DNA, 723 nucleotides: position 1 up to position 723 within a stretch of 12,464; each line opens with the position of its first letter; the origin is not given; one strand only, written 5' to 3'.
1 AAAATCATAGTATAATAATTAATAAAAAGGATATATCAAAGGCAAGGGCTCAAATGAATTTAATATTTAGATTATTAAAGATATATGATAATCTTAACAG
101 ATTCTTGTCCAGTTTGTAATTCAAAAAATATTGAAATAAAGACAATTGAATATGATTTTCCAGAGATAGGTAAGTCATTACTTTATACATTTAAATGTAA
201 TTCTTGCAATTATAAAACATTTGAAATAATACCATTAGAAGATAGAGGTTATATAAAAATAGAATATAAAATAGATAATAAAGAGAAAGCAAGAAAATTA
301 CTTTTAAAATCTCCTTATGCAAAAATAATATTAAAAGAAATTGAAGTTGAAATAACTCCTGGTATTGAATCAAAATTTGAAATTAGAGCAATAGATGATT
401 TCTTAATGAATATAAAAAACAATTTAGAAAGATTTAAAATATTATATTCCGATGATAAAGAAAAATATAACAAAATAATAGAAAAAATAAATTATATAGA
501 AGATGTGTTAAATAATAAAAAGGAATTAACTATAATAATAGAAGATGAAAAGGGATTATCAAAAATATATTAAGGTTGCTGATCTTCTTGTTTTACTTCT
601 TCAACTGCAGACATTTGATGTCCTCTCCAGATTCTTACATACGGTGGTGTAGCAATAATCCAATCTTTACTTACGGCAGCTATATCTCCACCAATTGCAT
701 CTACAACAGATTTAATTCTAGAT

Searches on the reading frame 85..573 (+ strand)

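Call 8: search_protein_families(library=pfam, proteins=[window:85-573:+], max_evalue=0.1)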
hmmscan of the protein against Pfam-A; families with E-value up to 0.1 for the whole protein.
window:85-573:+ (162 aa): 5 families
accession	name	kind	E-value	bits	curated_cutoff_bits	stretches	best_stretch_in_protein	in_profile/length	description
PF22794.1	jr-ZPR1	-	2.4e-10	40.8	27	1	71-161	5-96/125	ZPR1 jelly-roll domain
PF14354.12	Lar_restr_allev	-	0.0027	18.4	28.6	1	7-48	5-34/58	Restriction alleviation protein Lar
PF03367.19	Zn_ribbon_ZPR1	-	0.0046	16.8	23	1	4-48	5-48/56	ZPR1 zinc-finger domain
PF16566.10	CREPT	-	0.0062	17.1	29.3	1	61-159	38-137/147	Cell-cycle alteration and expression-elevated protein in tumour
PF09723.15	Zn_ribbon_8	-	0.012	16.1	34.4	0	33-45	3-15/41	Zinc ribbon domain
